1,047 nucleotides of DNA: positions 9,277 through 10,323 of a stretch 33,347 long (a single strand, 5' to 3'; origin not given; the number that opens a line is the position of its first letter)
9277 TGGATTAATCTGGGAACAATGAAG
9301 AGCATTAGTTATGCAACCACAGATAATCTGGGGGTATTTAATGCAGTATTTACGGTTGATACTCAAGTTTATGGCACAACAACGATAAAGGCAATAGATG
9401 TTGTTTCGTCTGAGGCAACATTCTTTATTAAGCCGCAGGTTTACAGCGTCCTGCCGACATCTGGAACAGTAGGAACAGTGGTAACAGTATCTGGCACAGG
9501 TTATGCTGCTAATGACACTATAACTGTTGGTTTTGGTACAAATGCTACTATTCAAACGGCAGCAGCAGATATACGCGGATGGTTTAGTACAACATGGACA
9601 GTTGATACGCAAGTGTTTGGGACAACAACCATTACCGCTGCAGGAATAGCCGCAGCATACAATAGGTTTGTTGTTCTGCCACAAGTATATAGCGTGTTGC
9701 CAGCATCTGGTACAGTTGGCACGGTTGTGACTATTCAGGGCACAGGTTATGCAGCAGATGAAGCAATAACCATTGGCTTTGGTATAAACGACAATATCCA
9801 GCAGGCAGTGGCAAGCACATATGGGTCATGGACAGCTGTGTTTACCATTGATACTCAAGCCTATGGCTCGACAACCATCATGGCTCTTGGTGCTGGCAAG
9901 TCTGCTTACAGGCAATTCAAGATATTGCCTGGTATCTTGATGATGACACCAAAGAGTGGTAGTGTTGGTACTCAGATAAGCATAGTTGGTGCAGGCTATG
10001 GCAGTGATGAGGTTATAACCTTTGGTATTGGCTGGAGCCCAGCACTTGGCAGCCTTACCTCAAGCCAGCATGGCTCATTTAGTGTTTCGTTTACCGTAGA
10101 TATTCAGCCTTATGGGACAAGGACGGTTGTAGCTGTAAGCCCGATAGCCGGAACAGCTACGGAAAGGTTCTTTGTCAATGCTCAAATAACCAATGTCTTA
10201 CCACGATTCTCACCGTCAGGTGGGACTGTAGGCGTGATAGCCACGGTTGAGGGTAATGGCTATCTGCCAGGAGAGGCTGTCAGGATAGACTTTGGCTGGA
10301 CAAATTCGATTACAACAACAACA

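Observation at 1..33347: The entire 33.3-kb window is the interior of one uninterrupted giant ORF (over 11,000 codons, both ends off-window)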

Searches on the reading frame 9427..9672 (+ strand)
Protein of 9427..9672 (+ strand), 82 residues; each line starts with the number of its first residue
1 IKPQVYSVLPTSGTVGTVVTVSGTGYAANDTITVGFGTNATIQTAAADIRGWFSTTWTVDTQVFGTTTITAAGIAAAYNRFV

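Call 11: search_solved_structures(query=A1, max_evalue=10, show_alignments=2)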
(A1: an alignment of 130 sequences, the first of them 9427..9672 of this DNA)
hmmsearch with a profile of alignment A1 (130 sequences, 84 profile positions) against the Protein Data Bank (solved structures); distinct sequences matched with E-value up to 10: 45.
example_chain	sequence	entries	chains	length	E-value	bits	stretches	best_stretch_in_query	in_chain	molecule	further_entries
1cyg_A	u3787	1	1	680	0.0077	19.1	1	5-47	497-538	CYCLODEXTRIN GLUCANOTRANSFERASE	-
1qho_A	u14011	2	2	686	0.0084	19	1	3-47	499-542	ALPHA-AMYLASE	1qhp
2cbt_A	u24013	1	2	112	0.053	16.5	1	6-60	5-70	NEOCARZINOSTATIN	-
2cbq_A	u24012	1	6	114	0.12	15.4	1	6-59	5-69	NEOCARZINOSTATIN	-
1dtu_A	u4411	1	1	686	0.22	14.5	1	3-42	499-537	PROTEIN (CYCLODEXTRIN GLYCOSYLTRANSFERASE)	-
1ot1_A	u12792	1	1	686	0.35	13.8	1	3-42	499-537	Cyclomaltodextrin glucanotransferase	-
3wms_A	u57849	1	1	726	0.35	13.8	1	3-46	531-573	Alpha-cyclodextrin glucanotransferase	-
1nco_A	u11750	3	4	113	0.35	13.8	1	6-59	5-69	HOLO-NEOCARZINOSTATIN | NEOCARZINOSTATIN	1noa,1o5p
2cbm_A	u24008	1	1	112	0.37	13.7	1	6-59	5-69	NEOCARZINOSTATIN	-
2cbo_A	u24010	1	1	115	0.4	13.6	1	6-59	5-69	NEOCARZINOSTATIN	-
4jw3_A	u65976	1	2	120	0.43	13.5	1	6-59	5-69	Neocarzinostatin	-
1j5h_A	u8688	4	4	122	0.44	13.5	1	6-59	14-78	Apo-Neocarzinostatin | PROTEIN (Apo-Neocarzinostatin) | Neocarzinostatin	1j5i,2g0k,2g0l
1ot2_A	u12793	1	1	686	0.45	13.5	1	3-42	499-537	Cyclomaltodextrin glucanotransferase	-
1cgv_A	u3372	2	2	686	0.47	13.4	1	3-42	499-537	CYCLOMALTODEXTRIN GLUCANOTRANSFERASE | CYCLODEXTRIN GLYCOSYLTRANSFERASE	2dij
1kcl_A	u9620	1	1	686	0.48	13.4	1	3-42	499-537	Cyclodextrin glycosyltransferase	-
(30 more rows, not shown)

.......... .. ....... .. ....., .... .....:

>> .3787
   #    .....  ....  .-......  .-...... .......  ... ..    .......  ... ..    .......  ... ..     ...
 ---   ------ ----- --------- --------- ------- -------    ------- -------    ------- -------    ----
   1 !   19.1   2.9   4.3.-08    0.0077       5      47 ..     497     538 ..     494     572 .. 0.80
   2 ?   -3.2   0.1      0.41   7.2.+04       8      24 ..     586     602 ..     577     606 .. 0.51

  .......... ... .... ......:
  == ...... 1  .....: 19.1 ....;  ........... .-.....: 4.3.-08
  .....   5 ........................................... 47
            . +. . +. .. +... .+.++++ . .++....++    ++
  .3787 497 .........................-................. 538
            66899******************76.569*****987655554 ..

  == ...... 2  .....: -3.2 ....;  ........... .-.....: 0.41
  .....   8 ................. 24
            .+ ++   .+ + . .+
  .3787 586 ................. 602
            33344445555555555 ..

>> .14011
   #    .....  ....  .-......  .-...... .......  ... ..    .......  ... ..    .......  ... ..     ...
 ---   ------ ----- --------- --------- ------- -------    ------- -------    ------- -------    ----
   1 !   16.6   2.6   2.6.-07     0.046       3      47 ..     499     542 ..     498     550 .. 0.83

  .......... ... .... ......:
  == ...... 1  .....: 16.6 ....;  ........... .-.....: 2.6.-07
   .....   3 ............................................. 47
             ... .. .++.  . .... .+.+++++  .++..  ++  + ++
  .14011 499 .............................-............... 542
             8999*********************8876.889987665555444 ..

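Call 13: search_protein_families(library=pfam, alignment_id=A1, max_evalue=1)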
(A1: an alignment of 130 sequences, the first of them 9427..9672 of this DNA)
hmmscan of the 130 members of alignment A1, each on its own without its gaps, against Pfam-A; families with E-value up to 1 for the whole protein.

A. member 1, window:9427-9672:+ (82 aa): 2 families
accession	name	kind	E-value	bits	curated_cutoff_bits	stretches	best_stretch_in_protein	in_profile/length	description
PF01833.30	TIG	-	0.0025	18.2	20.9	1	3-40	1-41/84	IPT/TIG domain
PF00960.24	Neocarzinostat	-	0.042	14.3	25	1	8-46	3-42/110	Neocarzinostatin family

B. families by the number of members that match (of 130 scanned): 49 families (the first 25 are shown)
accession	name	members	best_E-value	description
PF01833.30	TIG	61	1.7e-06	IPT/TIG domain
PF17936.7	Big_6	27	0.0028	Bacterial Ig domain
PF00960.24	Neocarzinostat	14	0.036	Neocarzinostatin family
PF21196.3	PcrA_UvrD_tudor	6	0.016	PcrA/UvrD tudor domain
PF22639.1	Gp18_dom_I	6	0.03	Tail sheath protein Gp18-like domain I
PF24789.1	SAC9_GBDL_2nd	3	0.005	SAC9 second GBDL domain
PF00662.26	Proton_antipo_N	3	0.053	NADH-Ubiquinone oxidoreductase (complex I), chain 5 N-terminus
PF01918.27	Alba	3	0.082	Alba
PF20297.4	MSSS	3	0.096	MutS2 and Smr-associated SH3 domain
PF17957.7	Big_7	3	0.16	Bacterial Ig domain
PF07705.17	CARDB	2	0.028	CARDB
PF16277.11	DUF4926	2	0.14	Domain of unknown function (DUF4926)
PF00337.29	Gal-bind_lectin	2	0.15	Galactoside-binding lectin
PF06890.18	Phage_Mu_Gp45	1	0.0022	Bacteriophage Mu Gp45, N-terminal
PF18129.7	SH3_12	1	0.0087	Xrn1 SH3-like domain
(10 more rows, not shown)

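Call 15: predict_structure(alignment_id=A1)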
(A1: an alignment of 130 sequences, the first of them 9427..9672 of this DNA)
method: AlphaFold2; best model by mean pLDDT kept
length: 82 residues; sequences in the alignment: 130
mean_pLDDT: 93.3   pTM: 0.79
mean pLDDT of the five models: 93.3, 91.1, 89.5, 87.6, 87.0
residues with pLDDT >= 90: 74; 70-90: 7; 50-70: 1; < 50: 0
segments of 3 or more residues with pLDDT < 50: none
pLDDT, mean of each block of 10 residues (from residue 1): 91 95 93 95 95 95 90 93 93
secondary structure, 60 per line:
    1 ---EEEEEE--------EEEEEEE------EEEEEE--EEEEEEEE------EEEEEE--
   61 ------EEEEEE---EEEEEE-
elements in order: E4-9 E18-24 E31-36 E39-46 E53-58 E67-72 E76-81

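Call 19: fold_search(model_id=the predicted structure, library=pdb)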
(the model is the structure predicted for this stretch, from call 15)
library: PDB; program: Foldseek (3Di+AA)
matches with E <= 10: 1721; with E <= 0.001: 0
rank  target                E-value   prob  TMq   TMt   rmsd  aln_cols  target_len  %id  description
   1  4jw3_A                3.5e-03  1.00  0.60  0.45   5.9        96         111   25  Selection of specific protein binders for pre-defined targets from an optimized library of artificial helicoidal repea (released 2013-09-25)
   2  1nco_A                4.3e-03  1.00  0.59  0.44   8.0       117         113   23  STRUCTURE OF THE ANTITUMOR PROTEIN-CHROMOPHORE COMPLEX NEOCARZINOSTATIN (released 1993-10-31)
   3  2cbq_B                4.5e-03  1.00  0.61  0.46   7.3       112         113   25  Crystal structure of the neocarzinostatin 1Tes15 mutant bound to testosterone hemisuccinate. (released 2006-03-22)
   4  2cbo                  5.0e-03  1.00  0.70  0.52   3.3       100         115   21  Crystal structure of the neocarzinostatin 3Tes24 mutant bound to testosterone hemisuccinate. (released 2006-03-22)
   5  3muj_A                6.9e-03  1.00  0.60  0.41   4.3        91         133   15  Early B-cell factor 3 (EBF3) IPT/TIG and dimerization helices (released 2010-06-30)
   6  2cbq_A                7.3e-03  1.00  0.68  0.51   4.5        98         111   23  Crystal structure of the neocarzinostatin 1Tes15 mutant bound to testosterone hemisuccinate. (released 2006-03-22)
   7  8rc4_g                9.5e-03  1.00  0.51  0.07   4.5        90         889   16  Structure of Integrator-PP2A complex (released 2024-02-07)
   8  2cbm                  1.0e-02  1.00  0.69  0.52   4.7       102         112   22  Crystal structure of the apo-form of a neocarzinostatin mutant evolved to bind testosterone. (released 2006-03-22)
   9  2mcm                  1.1e-02  1.00  0.71  0.53   7.7       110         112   17  MACROMOMYCIN (released 1993-01-15)
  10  2cbt_A                1.1e-02  1.00  0.62  0.47   5.2        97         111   26  Crystal structure of the neocarzinostatin 4Tes1 mutant bound testosterone hemisuccinate. (released 2006-03-22)
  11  2cbq_C                1.1e-02  1.00  0.62  0.47   5.5        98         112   21  Crystal structure of the neocarzinostatin 1Tes15 mutant bound to testosterone hemisuccinate. (released 2006-03-22)
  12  1j48_A                1.3e-02  1.00  0.63  0.49   7.7       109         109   20  Crystal Structure of Apo-C1027 (released 2003-06-03)
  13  4jw3_B                1.4e-02  1.00  0.53  0.40   5.3        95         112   23  Selection of specific protein binders for pre-defined targets from an optimized library of artificial helicoidal repea (released 2013-09-25)
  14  8dek_B                1.6e-02  1.00  0.58  0.14   4.4        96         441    9  The structure of the glycopeptidase catalytic domain including the linker of Amuc_1438 (released 2022-08-31)
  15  1f00                  1.7e-02  1.00  0.59  0.21   4.1        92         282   16  CRYSTAL STRUCTURE OF C-TERMINAL 282-RESIDUE FRAGMENT OF ENTEROPATHOGENIC E. COLI INTIMIN (released 2000-07-12)
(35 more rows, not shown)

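Call 37: search_protein_representatives(alignment_id=A1)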
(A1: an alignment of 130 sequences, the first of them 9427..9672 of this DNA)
Query: 130 sequences, 84 profile positions. Proteins with E-value up to 0.001 (for the whole library): 8913; up to 1e-10: 2966; up to 1e-30: 660. The best 150 are listed.
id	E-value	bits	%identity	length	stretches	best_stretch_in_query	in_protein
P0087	0.0e+00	1859.0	-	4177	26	1-77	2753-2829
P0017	0.0e+00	1751.2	-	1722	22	1-84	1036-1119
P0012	0.0e+00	1728.4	-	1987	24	1-84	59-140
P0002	0.0e+00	1507.9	-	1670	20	1-80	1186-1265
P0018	0.0e+00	1420.3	-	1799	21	1-77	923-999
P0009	0.0e+00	1354.1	-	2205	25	1-78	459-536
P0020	0.0e+00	1344.6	-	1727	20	1-83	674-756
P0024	0.0e+00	1341.9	-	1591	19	1-78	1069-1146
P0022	0.0e+00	1278.0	-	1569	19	1-77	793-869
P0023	0.0e+00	1261.1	-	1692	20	1-75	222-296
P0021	0.0e+00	1232.5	-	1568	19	1-78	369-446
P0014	0.0e+00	1173.5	-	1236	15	1-84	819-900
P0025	0.0e+00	1139.9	-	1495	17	1-78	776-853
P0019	0.0e+00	1139.6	-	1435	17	1-77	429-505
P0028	0.0e+00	1138.6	-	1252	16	1-83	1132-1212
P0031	0.0e+00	1041.9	-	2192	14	1-80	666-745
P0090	4.8e-272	894.7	-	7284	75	6-83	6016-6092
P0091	2.3e-271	892.6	-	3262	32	1-83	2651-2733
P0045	2.2e-202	671.5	-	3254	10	2-79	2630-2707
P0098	2.2e-193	642.6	-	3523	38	5-83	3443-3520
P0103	3.9e-172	574.6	-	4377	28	7-83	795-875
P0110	1.6e-152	511.7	-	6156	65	2-80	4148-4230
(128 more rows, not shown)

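Call 39: list_cluster_members(proteins=[P0087, P0090, P0110, P0103, P0098, P0091])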
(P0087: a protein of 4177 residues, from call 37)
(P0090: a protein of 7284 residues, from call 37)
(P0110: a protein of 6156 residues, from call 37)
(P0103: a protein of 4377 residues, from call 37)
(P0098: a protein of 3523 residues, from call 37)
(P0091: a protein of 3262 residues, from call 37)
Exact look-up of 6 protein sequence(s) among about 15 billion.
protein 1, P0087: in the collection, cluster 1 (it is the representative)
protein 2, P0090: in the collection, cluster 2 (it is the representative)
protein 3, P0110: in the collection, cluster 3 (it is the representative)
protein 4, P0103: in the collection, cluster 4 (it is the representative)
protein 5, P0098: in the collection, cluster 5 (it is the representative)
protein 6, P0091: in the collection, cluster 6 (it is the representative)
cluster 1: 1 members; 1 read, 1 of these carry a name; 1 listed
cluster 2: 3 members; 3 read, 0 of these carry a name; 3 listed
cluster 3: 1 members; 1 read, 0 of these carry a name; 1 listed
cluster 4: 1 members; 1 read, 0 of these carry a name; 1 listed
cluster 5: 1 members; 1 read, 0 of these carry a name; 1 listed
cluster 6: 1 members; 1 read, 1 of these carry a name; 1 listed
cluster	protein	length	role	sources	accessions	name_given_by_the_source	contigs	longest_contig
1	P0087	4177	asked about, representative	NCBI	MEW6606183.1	MAG: 6-bladed beta-propeller, partial [bacterium]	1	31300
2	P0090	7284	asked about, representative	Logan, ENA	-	-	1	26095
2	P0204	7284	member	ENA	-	-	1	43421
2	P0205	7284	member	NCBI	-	-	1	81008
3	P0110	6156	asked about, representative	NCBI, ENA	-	-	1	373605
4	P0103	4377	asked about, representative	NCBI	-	-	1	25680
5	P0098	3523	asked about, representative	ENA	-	-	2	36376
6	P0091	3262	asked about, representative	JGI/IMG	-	hypothetical protein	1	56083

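Call 66: find_encoding_contigs(protein=P0087, flank=10000, max_places=2)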
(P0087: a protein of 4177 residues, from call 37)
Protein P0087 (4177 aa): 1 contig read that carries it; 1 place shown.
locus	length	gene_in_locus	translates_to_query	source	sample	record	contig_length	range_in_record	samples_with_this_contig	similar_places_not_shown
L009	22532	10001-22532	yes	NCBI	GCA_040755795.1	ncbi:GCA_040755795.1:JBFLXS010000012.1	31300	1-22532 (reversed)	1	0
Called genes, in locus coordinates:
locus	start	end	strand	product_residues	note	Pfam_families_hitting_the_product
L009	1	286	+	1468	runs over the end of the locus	PF00801:PKD (faint), PF22352:K319L-like_PKD (faint), PF18911:PKD_4, PF00041:fn3 (weak)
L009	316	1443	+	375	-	PF08553:VID27 (faint)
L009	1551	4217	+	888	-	PF00041:fn3 (weak), PF19872:DUF6345 (weak)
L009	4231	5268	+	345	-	PF09648:YycI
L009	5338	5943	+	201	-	PF01464:SLT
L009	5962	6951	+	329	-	PF26549:Tricorn_N (faint), PF26550:Tricorn_2nd (faint), PF07676:PD40 (faint)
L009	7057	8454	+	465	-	PF00082:Peptidase_S8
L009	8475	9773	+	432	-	PF03958:Secretin_N, PF00263:Secretin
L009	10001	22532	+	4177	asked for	PF06739:SBBP (faint), PF08450:SGL (faint), PF15869:TolB_like (faint), PF25021:TEN_NHL (faint), PF01436:NHL, PF17170:DUF5128, PF13860:FlgD_ig (weak), PF26550:Tricorn_2nd (weak), +2 more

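Call 67: search_protein_families(library=pfam, proteins=[P0087], max_evalue=0.0001)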
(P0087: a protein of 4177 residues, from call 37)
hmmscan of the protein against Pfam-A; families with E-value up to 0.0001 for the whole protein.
P0087 (4177 aa): 9 families
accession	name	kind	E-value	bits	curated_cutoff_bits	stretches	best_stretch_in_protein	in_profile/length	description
PF01436.27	NHL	-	2.1e-35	119.4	20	2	234-261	1-28/28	NHL repeat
PF07676.18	PD40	-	2.8e-28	97.7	20.9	0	1553-1580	7-35/38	WD40-like Beta Propeller Repeat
PF17170.10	DUF5128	-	7.5e-14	52.1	22.9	1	196-269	51-126/321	6-bladed beta-propeller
PF25021.1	TEN_NHL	-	1.6e-09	37.6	27.1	0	37-72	137-170/357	Teneurin NHL domain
PF06739.17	SBBP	-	2.2e-09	37.5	20.5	0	190-204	15-29/38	Beta-propeller repeat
PF08450.18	SGL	-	9.1e-09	35.7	26.3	0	146-224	146-220/246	SMP-30/Gluconolactonase/LRE-like region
PF13860.13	FlgD_ig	-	2.3e-07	31.1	27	1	329-398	7-76/79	FlgD Ig-like domain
PF15869.11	TolB_like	-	6.1e-06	26.2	29.2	0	183-262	14-93/296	TolB-like 6-blade propeller-like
PF18106.7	Rol_Rep_N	-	9.9e-05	22.9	23.7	0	3931-3968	38-75/91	Rolling Circle replication initiation protein N-terminal domain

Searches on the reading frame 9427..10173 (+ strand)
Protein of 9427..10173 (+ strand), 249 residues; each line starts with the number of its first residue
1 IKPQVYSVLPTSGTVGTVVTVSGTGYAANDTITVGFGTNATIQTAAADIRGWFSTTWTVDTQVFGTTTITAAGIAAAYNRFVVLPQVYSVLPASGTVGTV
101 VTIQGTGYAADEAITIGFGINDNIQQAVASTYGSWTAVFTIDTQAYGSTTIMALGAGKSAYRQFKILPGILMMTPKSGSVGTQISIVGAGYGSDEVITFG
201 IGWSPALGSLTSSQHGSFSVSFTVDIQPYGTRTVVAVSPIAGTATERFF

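Call 32: search_protein_families(library=ncbifam, proteins=[window:9427-10173:+], max_evalue=0.1)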
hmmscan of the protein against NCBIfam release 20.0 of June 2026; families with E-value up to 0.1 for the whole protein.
window:9427-10173:+ (249 aa): 2 families
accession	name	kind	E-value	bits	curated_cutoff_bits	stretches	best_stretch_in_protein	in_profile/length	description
NF040680.1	chromo_anti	equivalog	0.00025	20.9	86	0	70-118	6-56/133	enediyne antibiotic chromoprotein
NF058592.1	GxPGS_dom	subfamily_domain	0.017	15.2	45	0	10-35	5-30/65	PGS family Ig-like domain-containing protein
